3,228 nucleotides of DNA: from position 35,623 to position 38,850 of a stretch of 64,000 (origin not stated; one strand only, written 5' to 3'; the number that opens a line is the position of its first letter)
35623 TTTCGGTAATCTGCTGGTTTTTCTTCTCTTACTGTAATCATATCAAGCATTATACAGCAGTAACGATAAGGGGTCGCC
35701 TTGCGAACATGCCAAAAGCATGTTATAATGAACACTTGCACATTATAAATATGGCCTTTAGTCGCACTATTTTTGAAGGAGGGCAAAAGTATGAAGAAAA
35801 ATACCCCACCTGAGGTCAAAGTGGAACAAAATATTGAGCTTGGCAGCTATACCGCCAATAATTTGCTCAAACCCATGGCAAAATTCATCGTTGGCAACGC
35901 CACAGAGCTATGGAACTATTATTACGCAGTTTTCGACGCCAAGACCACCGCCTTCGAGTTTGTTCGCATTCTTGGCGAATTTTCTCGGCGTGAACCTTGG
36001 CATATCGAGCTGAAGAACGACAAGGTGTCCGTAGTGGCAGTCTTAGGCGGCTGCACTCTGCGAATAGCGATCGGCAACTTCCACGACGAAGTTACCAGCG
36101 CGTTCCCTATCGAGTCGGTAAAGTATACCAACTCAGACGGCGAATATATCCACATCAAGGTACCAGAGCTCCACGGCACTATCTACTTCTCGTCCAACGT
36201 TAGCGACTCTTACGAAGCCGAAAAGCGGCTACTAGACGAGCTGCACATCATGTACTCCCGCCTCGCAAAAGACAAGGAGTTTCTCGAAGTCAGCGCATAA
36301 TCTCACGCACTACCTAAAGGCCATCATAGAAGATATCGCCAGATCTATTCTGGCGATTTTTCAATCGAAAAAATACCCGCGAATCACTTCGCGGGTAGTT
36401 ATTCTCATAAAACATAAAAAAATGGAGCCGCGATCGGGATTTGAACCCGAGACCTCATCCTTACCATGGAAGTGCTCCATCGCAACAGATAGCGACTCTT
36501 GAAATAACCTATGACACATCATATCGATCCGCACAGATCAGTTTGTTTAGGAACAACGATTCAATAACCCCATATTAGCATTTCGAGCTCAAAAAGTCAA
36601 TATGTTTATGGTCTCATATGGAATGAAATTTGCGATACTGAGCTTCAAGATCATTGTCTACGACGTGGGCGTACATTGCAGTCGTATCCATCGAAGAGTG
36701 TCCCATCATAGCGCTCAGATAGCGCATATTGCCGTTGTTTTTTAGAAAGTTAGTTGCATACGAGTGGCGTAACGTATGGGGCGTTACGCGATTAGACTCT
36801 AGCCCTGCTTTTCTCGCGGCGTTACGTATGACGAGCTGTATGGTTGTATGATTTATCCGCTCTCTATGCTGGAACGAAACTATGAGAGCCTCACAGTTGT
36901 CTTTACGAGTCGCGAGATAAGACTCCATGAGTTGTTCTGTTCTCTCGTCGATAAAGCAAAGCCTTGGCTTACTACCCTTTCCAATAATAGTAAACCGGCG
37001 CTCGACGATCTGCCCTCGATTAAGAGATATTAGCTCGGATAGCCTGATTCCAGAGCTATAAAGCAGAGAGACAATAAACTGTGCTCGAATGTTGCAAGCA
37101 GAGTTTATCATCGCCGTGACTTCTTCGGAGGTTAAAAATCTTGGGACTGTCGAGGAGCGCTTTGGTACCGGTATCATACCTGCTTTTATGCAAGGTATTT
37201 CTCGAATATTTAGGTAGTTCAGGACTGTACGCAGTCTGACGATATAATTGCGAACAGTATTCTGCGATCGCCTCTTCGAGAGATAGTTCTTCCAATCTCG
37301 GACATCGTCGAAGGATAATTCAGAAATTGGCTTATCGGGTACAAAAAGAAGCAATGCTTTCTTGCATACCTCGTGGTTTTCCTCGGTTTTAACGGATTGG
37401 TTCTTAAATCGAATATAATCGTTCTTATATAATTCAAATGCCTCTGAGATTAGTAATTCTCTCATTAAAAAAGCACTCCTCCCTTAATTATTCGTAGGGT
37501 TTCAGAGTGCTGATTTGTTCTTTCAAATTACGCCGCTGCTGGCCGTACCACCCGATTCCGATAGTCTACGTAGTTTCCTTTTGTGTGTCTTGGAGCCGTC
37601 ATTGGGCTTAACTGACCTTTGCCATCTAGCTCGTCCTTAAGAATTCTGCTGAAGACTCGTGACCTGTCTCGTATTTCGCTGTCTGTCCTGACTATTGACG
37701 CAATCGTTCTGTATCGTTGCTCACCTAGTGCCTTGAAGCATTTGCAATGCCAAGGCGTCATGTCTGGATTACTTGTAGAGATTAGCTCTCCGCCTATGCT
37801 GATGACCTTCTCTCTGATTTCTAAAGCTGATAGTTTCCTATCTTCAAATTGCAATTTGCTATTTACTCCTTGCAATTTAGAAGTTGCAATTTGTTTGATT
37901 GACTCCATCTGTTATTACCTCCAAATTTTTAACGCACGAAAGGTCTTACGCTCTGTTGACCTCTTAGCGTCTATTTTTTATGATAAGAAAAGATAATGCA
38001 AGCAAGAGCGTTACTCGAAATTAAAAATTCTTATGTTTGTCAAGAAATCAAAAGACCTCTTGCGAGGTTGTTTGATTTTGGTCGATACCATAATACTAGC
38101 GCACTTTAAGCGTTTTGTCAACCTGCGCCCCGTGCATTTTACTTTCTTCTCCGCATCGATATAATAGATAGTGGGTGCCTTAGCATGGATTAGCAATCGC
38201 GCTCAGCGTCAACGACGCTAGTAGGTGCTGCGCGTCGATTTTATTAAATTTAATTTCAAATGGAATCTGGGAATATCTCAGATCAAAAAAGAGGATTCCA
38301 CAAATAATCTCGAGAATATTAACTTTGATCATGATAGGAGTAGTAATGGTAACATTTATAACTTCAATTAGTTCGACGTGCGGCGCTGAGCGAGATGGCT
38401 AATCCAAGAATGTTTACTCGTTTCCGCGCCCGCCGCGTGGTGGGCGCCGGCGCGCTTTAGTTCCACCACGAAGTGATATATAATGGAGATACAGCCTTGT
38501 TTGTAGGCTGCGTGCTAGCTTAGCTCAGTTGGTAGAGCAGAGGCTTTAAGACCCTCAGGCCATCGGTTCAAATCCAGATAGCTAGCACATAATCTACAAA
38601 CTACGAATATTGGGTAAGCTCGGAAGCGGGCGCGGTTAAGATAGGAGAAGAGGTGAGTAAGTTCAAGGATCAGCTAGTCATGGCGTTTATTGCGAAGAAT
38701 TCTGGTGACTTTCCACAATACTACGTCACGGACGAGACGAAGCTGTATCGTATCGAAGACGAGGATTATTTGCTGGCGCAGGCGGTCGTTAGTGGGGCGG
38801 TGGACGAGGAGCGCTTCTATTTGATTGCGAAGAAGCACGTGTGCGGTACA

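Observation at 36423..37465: Prophage left boundary: tRNA 3'-half att core next to a tyrosine integrase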

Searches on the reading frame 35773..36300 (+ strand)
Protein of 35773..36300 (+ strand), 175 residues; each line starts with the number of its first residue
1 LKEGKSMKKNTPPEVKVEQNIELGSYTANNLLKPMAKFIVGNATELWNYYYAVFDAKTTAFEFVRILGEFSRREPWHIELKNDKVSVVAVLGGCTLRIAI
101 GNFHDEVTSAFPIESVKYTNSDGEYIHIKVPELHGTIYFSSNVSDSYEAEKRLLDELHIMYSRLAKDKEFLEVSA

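Call 9: search_protein_families(library=pfam, proteins=[window:35773-36300:+], max_evalue=0.01)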
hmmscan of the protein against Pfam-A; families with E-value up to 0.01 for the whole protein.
window:35773-36300:+ (175 aa): 0 families

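Call 43: find_related_loci(query=window:35791-36300:+, collection=metagenome_contigs, flank=10000)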
Query window:35791-36300:+ (169 aa) in metagenome_contigs; peptide patterns used: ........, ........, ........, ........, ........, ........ (x = any residue, [..] = any of these).
122 stretches matched a pattern, but none encodes a relative of the query by tblastn (E <= 1e-3).
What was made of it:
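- On tRNA-integrated prophage or island (Islander definition): No relative of the adjacent host protein was found in JGI metagenomes (call 43).
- Tried and rejected: The JGI scan for the adjacent host protein found nothing (call 43).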

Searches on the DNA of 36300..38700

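Call 7: search_rna_families(source=window, start=36300, end=38700, threshold=evalue, max_evalue=1, show_alignments=3)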
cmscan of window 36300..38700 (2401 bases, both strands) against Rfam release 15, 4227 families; matches with E-value up to 1: 4.
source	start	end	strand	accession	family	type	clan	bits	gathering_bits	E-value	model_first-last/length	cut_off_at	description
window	38514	38587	+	RF00005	tRNA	Gene; tRNA;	CL00001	55.4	29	1.2e-10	1-71/71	no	tRNA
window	36426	36486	-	RF00005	tRNA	Gene; tRNA;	CL00001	32.8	29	0.0002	1-71/71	no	tRNA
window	36336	36403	+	RF02450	ncr1175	Gene; sRNA;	-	21.2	60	0.85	1-110/110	no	Bacillus sRNA ncr1175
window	36427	36486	-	RF01684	mascRNA-menRNA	Gene;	-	20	42.5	0.79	1-56/56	no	MALAT1-associated small cytoplasmic RNA/MEN beta RNA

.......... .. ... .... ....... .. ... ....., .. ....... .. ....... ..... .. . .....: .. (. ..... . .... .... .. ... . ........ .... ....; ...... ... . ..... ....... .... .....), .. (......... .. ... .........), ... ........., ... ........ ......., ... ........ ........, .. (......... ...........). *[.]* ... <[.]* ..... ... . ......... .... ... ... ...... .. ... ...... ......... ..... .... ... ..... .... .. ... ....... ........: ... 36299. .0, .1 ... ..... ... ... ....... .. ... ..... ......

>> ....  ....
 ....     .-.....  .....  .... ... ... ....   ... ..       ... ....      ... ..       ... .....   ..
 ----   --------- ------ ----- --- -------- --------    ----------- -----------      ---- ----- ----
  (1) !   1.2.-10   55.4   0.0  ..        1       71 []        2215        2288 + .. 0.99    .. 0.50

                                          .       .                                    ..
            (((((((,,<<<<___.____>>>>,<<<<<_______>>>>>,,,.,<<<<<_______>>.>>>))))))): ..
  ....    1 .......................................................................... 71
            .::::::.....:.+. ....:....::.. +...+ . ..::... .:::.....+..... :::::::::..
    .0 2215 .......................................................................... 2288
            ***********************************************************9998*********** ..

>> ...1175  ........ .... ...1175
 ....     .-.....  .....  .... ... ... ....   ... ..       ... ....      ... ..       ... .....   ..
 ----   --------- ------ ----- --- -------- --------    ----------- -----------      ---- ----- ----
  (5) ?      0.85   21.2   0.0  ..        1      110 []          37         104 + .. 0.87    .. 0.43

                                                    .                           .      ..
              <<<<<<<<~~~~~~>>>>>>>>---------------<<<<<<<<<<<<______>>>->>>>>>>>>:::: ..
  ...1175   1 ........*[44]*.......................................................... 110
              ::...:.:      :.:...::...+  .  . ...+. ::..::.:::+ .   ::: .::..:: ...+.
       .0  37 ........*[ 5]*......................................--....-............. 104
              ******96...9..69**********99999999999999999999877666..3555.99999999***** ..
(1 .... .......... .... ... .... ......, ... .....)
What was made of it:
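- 36471..36486 (-): tRNA-like part of the phage arm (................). It resembles the 3' D-stem strand and 5' anticodon-stem strand, with a U-U mismatch in the anticodon stem. GUUGCGA can pair with the 3' acceptor strand. Rfam tRNA hit 36426-36486 at 32.8 bits with the D arm deleted (call 7).
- GUUGCGA can form a 7-bp acceptor-like stem with UCGCGGC (call 7). The D arm is absent and the anticodon stem has a U-U mismatch (call 7).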

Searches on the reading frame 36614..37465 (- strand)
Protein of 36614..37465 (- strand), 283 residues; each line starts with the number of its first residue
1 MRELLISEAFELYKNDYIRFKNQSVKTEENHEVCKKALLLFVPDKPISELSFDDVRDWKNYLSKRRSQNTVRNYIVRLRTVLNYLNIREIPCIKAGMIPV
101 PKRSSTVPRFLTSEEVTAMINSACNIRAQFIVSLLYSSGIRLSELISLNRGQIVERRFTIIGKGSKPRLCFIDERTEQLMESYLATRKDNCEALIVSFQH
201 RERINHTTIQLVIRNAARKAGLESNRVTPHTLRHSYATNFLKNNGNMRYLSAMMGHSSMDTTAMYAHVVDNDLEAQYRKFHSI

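Call 9: search_protein_families(library=pfam, proteins=[window:36614-37465:-], max_evalue=0.01)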
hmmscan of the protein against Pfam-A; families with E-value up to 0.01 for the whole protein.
window:36614-37465:- (283 aa): 4 families
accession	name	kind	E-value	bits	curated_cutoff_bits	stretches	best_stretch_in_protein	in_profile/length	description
PF00589.27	Phage_integrase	-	1e-30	107.2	27.1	1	110-270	2-170/172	Phage integrase family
PF13102.12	Phage_int_SAM_5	-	2.2e-07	31.6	22.3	1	20-84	12-81/98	Phage integrase SAM-like domain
PF02899.23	Phage_int_SAM_1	-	0.00023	21.8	22.3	1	57-87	3-35/83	Phage integrase, N-terminal SAM-like domain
PF13495.12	Phage_int_SAM_4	-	0.001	19.9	27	1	16-76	7-69/85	Phage integrase, N-terminal SAM-like domain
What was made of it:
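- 36614..37465 (-): Tyrosine integrase, 283 aa, with a Xer-like two-domain build and no arm-binding domain detected. It is transcribed toward the att core. PF00589 at 1e-30, plus SAM-like N-terminal domains (call 9).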

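Call 12: find_encoding_contigs(protein=window:36614-37465:-, flank=10000, max_places=8)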
Protein window:36614-37465:- (283 aa): no gene with exactly this product is on record in the collection.

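Call 27: find_related_loci(query=window:36614-37465:-, collection=viral_contigs, flank=10000)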
Query window:36614-37465:- (283 aa) in viral_contigs; peptide patterns used: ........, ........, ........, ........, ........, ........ (x = any residue, [..] = any of these).
19 stretches matched a pattern; 13 encode a relative of the query (tblastn E <= 1e-3); 13 distinct loci.
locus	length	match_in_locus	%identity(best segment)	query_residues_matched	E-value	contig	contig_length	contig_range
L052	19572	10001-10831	62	6-283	5e-120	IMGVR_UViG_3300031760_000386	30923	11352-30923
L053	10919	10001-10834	61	4-282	2e-118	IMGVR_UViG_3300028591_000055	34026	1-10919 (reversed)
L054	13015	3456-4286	59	6-283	5e-115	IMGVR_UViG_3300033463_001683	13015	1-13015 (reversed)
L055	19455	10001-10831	59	6-283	5e-115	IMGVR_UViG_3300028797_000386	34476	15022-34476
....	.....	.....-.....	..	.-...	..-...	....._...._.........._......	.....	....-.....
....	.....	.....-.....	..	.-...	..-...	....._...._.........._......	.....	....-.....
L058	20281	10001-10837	55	3-282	1e-105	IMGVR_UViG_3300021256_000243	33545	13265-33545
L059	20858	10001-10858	54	6-283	1e-104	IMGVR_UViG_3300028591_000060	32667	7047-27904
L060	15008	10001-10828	52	6-282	2e-100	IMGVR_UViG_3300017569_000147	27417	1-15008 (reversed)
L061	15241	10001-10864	49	2-282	6e-90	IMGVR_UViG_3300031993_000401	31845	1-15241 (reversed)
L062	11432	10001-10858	47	6-283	4e-85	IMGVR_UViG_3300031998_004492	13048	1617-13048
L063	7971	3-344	65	168-282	1e-49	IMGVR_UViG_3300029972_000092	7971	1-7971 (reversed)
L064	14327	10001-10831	59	6-283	1e-110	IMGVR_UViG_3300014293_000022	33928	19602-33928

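Call 48: search_solved_structures(query=window:36614-37465:-, max_evalue=0.00001, show_alignments=1)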
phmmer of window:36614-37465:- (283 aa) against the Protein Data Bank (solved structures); distinct sequences matched with E-value up to 0.00001: 11.
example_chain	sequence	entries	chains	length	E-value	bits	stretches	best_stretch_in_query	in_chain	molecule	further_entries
5hxy_A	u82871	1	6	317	1.3e-31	113.4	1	23-279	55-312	Tyrosine recombinase XerA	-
4a8e_A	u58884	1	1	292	2e-28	102.9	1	55-278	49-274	PROBABLE TYROSINE RECOMBINASE XERC-LIKE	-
1a0p_A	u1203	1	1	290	1.4e-21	80.4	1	99-273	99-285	SITE-SPECIFIC RECOMBINASE XERD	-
5dcf_A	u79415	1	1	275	2e-21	80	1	119-281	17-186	Tyrosine recombinase XerD,DNA translocase FtsK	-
9i5v_14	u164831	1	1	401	1.2e-16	64.3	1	50-278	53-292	Ribosome-associated translation inhibitor RaiA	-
2a3v_A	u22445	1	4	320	9.6e-16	61.4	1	199-272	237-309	site-specific recombinase IntI4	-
1aih_A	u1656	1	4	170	7.6e-10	42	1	213-277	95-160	HP1 INTEGRASE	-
5dor_A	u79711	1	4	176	2e-09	40.7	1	110-271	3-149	Integrase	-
5c6k_A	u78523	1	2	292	3.8e-09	39.7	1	108-271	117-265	Integrase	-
5jjv_A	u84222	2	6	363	5.6e-08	35.9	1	60-274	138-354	Tyrosine recombinase XerH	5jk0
5vfz_A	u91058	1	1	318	2.8e-07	33.6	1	97-271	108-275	Gp33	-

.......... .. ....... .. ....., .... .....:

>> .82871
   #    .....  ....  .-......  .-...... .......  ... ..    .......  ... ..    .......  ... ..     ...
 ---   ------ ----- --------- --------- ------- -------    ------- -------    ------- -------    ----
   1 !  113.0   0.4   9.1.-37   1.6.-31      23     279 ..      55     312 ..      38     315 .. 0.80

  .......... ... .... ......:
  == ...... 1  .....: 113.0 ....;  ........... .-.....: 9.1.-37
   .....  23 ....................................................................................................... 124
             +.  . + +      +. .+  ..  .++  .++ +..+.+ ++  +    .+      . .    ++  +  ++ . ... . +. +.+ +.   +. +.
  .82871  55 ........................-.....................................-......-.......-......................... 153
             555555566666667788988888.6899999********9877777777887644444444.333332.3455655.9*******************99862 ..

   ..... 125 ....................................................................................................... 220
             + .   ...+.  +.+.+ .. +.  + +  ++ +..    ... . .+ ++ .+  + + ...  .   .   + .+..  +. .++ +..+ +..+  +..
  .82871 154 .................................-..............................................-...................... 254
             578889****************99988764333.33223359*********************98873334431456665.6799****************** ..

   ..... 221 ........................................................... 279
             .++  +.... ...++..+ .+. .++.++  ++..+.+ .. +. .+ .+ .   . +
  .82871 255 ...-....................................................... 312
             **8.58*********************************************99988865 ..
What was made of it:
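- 36614..37465 (-): XerA 5hxy at 1e-31; I read the catalytic residues off that alignment: R in GIRLSEL, K in GKGSKPR, HTLRH, GHSS and MYAHV (call 48).
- On tRNA-integrated prophage or island (Islander definition): Alignment to XerA, from which I read R, K, HxxR, H and Y (call 48).
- Closest known: Xer-type tyrosine recombinases. Same: They share the two-domain build of about 283 aa and the same catalytic residues (call 48).
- Checked: The ORF 36614-37465(-) is a tyrosine recombinase: PF00589 at E=1e-30, and best solved relative XerA 5hxy at E=1e-31 (calls 9, 48).
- The integrase is established by Pfam and by alignment to XerA, where I read the catalytic residues off the alignment (calls 9, 48). 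The integrase ORF is full length and I could read all catalytic residues (call 48).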
